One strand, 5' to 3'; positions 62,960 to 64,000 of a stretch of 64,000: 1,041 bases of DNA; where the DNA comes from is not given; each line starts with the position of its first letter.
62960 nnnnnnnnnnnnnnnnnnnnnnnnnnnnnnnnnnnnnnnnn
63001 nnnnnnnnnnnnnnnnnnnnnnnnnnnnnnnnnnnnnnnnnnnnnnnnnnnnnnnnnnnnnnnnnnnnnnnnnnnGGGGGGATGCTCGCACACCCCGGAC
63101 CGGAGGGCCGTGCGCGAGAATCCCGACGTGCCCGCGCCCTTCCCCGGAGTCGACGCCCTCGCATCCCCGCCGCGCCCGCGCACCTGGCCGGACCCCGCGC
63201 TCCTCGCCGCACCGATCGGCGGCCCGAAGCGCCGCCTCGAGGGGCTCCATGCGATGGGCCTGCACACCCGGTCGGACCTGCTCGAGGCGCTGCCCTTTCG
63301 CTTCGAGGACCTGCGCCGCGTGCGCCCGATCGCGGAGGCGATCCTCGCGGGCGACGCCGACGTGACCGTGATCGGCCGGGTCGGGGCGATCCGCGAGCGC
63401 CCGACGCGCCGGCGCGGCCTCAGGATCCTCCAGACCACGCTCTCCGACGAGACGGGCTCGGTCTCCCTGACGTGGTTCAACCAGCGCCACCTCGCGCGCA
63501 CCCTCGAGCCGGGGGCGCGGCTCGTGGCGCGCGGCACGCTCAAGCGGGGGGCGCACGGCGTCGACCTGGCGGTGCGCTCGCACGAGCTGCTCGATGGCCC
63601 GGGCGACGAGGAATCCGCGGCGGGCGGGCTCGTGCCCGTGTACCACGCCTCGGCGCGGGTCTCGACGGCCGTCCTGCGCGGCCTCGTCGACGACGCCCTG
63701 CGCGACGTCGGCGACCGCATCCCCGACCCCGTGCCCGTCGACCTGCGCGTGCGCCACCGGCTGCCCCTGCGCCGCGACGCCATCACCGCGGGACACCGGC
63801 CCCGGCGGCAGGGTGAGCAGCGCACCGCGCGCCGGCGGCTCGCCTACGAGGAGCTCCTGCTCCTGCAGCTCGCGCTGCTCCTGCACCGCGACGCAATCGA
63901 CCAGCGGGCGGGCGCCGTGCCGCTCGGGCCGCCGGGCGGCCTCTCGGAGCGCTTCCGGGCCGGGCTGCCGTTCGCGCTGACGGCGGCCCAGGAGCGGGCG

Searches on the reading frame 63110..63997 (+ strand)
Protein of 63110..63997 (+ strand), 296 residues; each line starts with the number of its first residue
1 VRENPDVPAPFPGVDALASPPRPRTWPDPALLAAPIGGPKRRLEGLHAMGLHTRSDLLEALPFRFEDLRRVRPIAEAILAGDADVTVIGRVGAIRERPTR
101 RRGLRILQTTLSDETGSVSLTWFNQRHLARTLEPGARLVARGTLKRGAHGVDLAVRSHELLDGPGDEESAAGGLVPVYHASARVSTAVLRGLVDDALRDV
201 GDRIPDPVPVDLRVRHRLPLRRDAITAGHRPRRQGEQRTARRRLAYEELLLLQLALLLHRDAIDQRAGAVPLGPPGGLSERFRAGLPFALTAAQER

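Call 68: search_protein_families(library=pfam, proteins=[window:63110-63997:+], max_evalue=0.01)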
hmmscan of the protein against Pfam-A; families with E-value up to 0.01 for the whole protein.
window:63110-63997:+ (296 aa): 2 families
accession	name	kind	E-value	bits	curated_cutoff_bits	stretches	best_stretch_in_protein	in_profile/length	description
PF17191.10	RecG_wedge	-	6.5e-17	62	23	1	41-198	11-160/162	RecG wedge domain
PF01336.31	tRNA_anti-codon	-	4.6e-09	36.5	27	1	85-156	1-70/75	OB-fold nucleic acid binding domain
